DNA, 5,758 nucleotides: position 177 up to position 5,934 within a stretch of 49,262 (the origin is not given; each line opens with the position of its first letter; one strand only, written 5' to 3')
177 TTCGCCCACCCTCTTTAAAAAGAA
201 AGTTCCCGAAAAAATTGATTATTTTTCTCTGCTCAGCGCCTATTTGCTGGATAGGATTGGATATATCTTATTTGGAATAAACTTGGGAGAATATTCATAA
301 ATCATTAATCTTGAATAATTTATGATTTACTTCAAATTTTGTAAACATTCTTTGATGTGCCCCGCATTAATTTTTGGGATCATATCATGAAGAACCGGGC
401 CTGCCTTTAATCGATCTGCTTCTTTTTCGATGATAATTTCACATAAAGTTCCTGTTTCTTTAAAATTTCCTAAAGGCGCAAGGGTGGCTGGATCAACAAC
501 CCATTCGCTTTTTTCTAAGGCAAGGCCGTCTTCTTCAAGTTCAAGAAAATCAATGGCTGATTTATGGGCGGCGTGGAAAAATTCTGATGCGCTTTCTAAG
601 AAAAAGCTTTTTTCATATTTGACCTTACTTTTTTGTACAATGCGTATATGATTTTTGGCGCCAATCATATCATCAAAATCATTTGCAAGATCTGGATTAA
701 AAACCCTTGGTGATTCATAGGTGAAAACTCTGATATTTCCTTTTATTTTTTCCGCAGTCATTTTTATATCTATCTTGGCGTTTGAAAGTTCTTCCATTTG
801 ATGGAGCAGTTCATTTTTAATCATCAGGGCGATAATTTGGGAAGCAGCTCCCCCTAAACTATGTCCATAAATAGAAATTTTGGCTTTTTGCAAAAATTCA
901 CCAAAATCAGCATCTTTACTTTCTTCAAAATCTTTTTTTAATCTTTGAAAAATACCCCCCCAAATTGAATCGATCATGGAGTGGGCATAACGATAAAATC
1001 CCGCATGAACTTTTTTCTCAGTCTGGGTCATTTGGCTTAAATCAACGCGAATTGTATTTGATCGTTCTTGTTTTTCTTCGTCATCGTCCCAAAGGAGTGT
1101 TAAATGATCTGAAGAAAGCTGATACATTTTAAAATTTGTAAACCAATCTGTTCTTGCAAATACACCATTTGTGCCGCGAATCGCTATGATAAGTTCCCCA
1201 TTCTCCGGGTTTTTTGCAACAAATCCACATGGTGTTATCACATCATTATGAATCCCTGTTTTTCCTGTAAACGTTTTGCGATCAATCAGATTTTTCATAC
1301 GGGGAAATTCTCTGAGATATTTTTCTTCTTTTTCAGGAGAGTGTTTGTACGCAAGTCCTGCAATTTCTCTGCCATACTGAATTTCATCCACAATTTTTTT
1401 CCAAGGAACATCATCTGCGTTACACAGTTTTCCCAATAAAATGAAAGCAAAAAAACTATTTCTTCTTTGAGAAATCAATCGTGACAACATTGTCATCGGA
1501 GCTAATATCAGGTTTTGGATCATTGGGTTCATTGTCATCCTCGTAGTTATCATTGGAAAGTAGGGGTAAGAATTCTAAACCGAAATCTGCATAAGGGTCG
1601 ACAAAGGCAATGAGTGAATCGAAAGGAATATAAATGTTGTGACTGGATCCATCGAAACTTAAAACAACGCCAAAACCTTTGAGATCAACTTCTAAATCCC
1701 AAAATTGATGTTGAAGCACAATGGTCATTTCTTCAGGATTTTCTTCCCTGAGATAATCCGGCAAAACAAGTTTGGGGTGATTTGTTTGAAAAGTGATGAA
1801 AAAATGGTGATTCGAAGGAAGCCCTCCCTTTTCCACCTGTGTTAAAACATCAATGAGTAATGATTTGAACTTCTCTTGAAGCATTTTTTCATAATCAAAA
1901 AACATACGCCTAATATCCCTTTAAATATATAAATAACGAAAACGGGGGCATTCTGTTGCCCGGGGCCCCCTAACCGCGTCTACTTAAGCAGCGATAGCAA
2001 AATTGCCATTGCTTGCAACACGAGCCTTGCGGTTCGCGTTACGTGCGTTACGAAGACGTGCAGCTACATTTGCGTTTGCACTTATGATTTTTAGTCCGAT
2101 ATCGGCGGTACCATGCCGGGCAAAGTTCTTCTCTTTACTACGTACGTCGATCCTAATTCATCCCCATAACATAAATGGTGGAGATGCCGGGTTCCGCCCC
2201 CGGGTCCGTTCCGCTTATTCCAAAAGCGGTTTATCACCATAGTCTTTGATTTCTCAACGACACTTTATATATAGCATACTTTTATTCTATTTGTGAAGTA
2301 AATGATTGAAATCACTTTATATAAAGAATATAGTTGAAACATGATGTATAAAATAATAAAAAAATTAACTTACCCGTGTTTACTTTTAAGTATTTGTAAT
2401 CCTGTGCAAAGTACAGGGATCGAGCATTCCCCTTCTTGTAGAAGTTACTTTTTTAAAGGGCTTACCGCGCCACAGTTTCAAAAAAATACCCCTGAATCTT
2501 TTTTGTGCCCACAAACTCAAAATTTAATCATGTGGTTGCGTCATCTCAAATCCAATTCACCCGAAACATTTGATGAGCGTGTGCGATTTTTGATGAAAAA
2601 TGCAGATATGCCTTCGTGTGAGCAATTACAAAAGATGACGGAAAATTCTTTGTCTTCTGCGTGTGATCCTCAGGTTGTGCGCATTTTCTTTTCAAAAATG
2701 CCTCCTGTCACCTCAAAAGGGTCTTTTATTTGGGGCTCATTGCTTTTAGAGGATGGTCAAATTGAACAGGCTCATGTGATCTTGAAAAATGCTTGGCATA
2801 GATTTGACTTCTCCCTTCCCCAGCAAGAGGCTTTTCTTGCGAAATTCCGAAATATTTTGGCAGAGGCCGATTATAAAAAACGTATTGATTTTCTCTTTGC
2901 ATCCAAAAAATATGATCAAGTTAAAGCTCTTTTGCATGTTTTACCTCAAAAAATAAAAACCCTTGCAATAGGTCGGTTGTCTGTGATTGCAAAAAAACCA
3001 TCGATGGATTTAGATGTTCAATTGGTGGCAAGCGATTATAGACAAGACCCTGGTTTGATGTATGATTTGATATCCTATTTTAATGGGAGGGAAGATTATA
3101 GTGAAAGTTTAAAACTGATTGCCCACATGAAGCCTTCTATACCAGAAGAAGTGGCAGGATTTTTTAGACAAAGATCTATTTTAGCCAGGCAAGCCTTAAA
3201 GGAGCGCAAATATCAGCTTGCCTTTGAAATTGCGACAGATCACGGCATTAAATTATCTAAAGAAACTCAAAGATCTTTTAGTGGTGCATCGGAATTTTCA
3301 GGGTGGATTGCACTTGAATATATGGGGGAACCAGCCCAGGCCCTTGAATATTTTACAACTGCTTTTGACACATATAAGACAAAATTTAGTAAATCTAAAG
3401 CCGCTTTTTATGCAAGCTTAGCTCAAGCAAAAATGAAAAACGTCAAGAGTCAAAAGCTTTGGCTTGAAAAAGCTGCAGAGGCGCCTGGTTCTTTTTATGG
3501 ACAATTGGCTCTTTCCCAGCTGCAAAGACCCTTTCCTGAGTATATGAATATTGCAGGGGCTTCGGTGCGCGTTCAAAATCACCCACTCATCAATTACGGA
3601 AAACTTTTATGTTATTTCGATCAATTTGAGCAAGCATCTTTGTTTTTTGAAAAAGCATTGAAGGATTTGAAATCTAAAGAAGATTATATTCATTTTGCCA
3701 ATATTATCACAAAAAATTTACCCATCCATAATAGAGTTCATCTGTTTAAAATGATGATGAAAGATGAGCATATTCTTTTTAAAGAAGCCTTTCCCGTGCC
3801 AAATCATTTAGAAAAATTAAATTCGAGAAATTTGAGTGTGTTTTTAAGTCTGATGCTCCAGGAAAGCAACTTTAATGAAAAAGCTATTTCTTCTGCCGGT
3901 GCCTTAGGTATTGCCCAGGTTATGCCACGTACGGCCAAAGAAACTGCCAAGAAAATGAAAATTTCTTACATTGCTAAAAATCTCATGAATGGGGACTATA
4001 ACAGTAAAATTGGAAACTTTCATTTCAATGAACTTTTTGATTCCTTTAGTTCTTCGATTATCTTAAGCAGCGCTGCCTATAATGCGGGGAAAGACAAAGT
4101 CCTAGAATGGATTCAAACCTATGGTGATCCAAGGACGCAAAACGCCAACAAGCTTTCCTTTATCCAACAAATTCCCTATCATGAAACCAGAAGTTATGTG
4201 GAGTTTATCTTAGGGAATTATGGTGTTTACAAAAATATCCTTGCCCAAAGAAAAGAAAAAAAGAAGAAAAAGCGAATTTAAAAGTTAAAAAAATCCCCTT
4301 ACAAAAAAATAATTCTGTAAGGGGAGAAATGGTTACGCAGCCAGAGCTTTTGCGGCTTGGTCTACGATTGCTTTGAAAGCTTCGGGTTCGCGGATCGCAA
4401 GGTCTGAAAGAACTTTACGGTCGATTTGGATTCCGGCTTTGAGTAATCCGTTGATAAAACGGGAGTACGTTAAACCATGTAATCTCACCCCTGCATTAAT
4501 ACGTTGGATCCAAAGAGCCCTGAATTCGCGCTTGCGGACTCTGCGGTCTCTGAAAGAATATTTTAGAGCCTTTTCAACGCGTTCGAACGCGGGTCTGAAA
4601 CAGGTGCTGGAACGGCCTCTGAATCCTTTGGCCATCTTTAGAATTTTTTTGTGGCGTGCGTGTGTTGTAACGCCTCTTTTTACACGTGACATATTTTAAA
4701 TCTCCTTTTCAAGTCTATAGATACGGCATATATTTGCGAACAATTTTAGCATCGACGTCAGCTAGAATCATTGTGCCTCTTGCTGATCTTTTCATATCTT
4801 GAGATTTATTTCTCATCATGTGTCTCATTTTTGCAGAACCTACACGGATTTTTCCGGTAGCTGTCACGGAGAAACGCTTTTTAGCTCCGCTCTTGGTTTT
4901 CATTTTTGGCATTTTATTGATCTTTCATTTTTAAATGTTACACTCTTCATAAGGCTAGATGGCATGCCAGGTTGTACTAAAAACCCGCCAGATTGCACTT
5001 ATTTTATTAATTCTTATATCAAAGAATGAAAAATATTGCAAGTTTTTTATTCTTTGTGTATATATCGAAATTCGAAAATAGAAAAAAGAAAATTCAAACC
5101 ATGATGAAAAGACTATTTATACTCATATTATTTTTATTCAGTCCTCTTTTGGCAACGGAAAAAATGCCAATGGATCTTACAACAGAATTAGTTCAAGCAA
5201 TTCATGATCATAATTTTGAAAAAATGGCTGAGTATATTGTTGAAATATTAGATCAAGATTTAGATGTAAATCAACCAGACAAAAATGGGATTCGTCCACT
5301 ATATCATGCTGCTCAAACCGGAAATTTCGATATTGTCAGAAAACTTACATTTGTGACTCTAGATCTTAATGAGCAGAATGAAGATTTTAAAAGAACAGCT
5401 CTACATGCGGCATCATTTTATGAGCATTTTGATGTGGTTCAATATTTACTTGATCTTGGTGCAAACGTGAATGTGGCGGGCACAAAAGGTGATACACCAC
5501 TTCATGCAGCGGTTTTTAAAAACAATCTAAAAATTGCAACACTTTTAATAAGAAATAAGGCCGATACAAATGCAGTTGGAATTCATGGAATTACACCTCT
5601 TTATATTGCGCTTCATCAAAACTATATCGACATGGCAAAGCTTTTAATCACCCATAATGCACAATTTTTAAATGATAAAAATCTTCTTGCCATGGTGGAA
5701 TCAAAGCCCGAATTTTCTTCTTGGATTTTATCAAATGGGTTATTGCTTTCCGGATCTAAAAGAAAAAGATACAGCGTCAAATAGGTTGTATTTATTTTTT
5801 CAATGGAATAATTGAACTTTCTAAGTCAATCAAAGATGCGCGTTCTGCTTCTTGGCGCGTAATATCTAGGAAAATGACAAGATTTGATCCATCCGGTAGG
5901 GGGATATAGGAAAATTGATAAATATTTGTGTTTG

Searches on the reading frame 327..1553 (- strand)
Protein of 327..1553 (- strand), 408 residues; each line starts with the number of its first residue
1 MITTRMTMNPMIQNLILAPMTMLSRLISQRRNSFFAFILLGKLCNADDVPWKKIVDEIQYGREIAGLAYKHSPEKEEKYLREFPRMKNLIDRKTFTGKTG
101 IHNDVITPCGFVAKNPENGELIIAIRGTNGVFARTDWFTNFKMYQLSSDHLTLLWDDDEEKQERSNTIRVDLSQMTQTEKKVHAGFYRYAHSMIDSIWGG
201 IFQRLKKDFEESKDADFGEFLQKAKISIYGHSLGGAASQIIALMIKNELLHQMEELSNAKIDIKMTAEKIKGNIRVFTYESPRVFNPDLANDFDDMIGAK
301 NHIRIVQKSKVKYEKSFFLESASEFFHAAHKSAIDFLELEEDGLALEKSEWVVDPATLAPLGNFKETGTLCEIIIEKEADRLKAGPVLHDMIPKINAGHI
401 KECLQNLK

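Call 25: search_protein_families(library=pfam, proteins=[window:327-1553:-], max_evalue=0.00001)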
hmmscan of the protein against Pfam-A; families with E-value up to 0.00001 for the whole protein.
window:327-1553:- (408 aa): 1 family
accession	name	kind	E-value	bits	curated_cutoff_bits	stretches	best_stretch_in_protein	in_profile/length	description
PF01764.32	Lipase_3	-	1.4e-15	57.9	22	1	123-307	2-127/140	Lipase (class 3)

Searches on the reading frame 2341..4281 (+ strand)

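Call 25: search_protein_families(library=pfam, proteins=[window:2341-4281:+], max_evalue=0.00001)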
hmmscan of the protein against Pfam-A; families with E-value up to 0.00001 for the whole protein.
window:2341-4281:+ (646 aa): 1 family
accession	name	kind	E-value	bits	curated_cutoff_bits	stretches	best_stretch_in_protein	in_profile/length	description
PF01464.25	SLT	-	1.6e-21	76.5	21.3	1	496-601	12-115/117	Transglycosylase SLT domain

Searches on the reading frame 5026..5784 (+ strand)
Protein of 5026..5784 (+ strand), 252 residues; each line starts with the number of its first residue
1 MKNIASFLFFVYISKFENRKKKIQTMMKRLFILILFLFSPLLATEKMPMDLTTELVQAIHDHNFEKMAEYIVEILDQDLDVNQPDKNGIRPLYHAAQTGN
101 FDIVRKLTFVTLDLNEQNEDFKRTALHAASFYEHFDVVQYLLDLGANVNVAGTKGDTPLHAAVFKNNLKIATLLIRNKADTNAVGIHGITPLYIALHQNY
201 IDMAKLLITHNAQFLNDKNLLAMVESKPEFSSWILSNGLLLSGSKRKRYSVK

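Call 25: search_protein_families(library=pfam, proteins=[window:5026-5784:+], max_evalue=0.00001)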
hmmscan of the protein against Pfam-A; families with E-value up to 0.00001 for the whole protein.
window:5026-5784:+ (252 aa): 6 families
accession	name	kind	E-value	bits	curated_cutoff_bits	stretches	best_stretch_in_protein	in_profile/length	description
PF12796.13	Ank_2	-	4.8e-37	126.9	27.3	3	113-183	21-88/90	Ankyrin repeats (3 copies)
PF00023.36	Ank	-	3e-26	90.5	21.1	2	123-150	3-30/33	Ankyrin repeat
PF13637.12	Ank_4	-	2.6e-25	88.4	22.7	1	126-175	1-50/50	Ankyrin repeats (many copies)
PF13606.12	Ank_3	-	1.1e-19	68.6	22.3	0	122-150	2-30/30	Ankyrin repeat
PF13857.12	Ank_5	-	3.7e-16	59.5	27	0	119-160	13-54/56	Ankyrin repeats (many copies)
PF24521.3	Ank_KRIT1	-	5.8e-06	26.5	80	0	91-195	21-125/149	KRIT1 ankyrin-repeats domain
